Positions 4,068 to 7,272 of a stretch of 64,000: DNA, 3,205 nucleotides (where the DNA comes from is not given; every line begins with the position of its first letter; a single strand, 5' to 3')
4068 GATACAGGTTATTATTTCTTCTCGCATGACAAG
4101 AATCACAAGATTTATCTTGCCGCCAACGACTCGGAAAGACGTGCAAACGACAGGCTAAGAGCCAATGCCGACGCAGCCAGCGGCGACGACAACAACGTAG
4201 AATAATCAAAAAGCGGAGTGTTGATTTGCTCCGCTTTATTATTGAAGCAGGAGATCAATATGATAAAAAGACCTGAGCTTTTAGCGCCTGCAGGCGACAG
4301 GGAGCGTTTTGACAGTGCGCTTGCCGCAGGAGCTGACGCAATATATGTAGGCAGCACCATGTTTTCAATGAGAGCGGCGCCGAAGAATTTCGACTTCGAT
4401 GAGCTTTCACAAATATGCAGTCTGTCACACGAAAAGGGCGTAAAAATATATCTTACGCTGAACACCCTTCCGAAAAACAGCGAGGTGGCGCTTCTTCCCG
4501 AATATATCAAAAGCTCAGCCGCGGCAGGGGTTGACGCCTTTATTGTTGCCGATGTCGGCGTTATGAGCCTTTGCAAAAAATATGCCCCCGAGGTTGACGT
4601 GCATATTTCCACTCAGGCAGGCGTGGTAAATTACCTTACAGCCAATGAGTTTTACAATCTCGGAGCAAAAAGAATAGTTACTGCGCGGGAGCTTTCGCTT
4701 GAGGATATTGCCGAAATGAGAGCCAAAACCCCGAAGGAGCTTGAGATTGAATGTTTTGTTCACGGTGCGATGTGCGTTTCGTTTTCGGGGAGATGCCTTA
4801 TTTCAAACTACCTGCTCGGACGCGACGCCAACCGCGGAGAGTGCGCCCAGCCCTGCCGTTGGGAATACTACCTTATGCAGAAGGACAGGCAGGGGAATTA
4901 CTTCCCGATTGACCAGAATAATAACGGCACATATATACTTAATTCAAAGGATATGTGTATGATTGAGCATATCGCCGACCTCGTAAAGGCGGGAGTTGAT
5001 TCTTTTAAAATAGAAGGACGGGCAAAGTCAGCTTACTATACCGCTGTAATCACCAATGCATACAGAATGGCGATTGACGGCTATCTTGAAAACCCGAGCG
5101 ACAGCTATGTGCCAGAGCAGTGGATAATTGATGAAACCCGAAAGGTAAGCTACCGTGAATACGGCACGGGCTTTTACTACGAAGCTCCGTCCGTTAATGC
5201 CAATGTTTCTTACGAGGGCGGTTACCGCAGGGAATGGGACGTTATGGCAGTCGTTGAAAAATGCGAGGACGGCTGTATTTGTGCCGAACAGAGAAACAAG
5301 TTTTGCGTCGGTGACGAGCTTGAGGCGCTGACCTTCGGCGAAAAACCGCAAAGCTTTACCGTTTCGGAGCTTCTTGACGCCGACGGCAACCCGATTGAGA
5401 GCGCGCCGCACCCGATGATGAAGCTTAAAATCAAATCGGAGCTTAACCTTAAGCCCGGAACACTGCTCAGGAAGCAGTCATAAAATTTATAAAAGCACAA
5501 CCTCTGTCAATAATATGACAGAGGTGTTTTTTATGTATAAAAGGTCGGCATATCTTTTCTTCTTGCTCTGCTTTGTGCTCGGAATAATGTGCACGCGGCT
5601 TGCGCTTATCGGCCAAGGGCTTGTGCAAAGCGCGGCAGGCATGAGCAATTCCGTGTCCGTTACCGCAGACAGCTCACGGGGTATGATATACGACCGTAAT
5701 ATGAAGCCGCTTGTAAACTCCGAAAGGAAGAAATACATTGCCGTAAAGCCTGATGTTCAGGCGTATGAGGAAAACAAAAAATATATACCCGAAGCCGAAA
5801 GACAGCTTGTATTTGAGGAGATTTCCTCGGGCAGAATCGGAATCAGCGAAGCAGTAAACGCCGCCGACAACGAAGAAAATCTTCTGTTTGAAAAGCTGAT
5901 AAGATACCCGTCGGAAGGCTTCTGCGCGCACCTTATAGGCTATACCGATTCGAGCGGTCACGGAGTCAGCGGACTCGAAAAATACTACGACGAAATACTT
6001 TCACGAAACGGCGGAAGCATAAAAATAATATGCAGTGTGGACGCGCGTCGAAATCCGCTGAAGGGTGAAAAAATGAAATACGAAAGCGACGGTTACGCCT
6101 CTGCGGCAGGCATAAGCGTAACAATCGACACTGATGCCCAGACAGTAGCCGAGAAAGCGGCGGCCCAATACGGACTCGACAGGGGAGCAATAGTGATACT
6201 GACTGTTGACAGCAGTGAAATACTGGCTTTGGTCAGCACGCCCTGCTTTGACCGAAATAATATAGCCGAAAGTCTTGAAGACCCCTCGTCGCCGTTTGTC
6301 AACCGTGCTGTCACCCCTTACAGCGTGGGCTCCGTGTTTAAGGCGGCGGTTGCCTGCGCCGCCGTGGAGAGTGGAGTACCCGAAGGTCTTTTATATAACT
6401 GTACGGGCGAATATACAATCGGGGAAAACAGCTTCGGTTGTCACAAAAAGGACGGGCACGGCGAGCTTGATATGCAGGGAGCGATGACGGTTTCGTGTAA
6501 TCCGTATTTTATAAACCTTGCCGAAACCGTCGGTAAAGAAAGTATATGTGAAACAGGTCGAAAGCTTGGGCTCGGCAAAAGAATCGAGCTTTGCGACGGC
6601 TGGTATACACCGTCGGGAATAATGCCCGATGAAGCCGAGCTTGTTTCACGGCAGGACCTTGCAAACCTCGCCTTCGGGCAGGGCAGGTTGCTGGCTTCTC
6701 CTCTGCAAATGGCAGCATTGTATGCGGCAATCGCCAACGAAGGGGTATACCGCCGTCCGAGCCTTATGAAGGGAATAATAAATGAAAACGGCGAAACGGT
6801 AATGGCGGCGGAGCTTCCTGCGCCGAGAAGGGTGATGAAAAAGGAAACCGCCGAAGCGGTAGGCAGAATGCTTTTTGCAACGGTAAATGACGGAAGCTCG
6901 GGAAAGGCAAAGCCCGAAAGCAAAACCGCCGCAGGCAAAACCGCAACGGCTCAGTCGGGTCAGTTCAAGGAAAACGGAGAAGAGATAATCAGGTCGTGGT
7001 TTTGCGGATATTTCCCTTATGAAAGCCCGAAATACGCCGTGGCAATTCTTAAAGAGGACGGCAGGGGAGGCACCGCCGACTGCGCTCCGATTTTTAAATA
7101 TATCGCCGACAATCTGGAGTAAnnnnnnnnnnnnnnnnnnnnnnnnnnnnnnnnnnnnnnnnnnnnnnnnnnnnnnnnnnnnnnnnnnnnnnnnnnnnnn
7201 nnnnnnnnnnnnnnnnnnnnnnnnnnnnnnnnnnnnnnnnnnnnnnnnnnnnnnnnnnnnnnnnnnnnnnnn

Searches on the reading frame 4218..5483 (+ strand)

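Call 8: search_protein_families(library=ncbifam, proteins=[window:4218-5483:+])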
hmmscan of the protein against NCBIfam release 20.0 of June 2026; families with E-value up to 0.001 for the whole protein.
window:4218-5483:+ (421 aa): 4 families
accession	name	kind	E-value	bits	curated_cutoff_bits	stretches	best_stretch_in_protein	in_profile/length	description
NF011996.0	PRK15452.1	equivalog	2.1e-93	313.6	534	2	16-220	2-205/449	prephenate-dependent tRNA uridine(34) hydroxylase TrhP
NF047963.1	quinone_UbiU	equivalog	1.7e-49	168.7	440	2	20-217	2-203/331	ubiquinone anaerobic biosynthesis protein UbiU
NF047965.1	quinone_UbiV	equivalog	5.9e-17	62.1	275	1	34-294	23-266/292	ubiquinone anaerobic biosynthesis protein UbiV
NF011991.0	PRK15447.1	equivalog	1.2e-15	57.7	283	1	35-273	25-254/302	U32 family peptidase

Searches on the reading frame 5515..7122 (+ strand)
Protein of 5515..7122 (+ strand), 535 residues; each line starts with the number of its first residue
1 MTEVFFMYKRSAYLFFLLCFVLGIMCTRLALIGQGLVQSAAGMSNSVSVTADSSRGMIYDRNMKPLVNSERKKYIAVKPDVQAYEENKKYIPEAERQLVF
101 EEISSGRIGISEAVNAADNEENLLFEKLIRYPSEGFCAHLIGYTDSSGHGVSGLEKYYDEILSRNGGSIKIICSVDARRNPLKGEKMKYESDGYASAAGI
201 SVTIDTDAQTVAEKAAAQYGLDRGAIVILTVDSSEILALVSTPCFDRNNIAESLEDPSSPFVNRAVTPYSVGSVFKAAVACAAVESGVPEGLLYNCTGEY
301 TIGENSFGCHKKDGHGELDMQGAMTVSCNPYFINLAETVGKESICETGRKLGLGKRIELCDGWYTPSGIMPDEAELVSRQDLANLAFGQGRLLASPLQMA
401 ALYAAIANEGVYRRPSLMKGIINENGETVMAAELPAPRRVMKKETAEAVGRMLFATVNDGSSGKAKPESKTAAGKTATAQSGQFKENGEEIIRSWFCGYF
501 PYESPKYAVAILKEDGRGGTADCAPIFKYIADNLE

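Call 8: search_protein_families(library=ncbifam, proteins=[window:5515-7122:+])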
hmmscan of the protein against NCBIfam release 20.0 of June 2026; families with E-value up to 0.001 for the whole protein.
window:5515-7122:+ (535 aa): 22 families
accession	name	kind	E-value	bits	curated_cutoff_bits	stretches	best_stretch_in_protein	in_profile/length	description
TIGR03423.1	pbp2_mrdA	equivalog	1.8e-80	271.2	455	1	143-533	178-589/593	penicillin-binding protein 2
TIGR02214.1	spoVD_pbp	equivalog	3.6e-61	207.3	688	1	130-518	146-534/636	stage V sporulation protein D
NF051842.1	PBP4_5_Efaec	equivalog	9.5e-32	110.2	700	1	150-520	291-652/668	penicillin-binding protein PBP4(5)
TIGR02074.1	PBP_1a_fam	subfamily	9.9e-29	100.5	508.75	1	188-502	214-497/535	PBP1A family penicillin-binding protein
NF011685.0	PRK15105.1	subfamily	7.5e-27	94.1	737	1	130-528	168-551/588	peptidoglycan glycosyltransferase FtsI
NF053573.1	PBP2_PenA_Neis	exception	2.9e-26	92.2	1105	1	121-530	157-556/572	peptidoglycan D,D-transpeptidase PBP2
NF008061.0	PRK10795.1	equivalog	2.2e-23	82.7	962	1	142-530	199-608/634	peptidoglycan DD-transpeptidase MrdA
NF051885.1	tranpepglycosPbpC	equivalog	1.3e-16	60.4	900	2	393-481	459-546/632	multimodular transpeptidase-transglycosylase PbpC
NF000406.1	MECB_PBP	exception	2.7e-16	59.1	1450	1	143-506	271-632/674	PBP2a family beta-lactam-resistant peptidoglycan transpeptidase MecB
NF000237.1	MECA_PBP2A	equivalog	7.7e-15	54.2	750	1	142-422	271-554/668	PBP2a family beta-lactam-resistant peptidoglycan transpeptidase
NF000408.1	MECA2_pure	exception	5.5e-14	51.3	1525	1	140-423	269-555/668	PBP2a family beta-lactam-resistant peptidoglycan transpeptidase MecA2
NF000409.1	MECA_pure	exception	9e-14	50.9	1490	1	141-423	270-555/668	PBP2a family beta-lactam-resistant peptidoglycan transpeptidase MecA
NF038276.1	strep_PBP2A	exception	1.3e-13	50.2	1100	1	385-501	487-598/716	penicillin-binding protein PBP2A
NF038271.1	strep_PBP2X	exception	2.2e-13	49.3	1050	1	131-433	185-495/750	penicillin-binding protein PBP2X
NF000410.1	MECA1_pure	exception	1.7e-11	43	1480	1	141-423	269-553/666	PBP2a family beta-lactam-resistant peptidoglycan transpeptidase MecA1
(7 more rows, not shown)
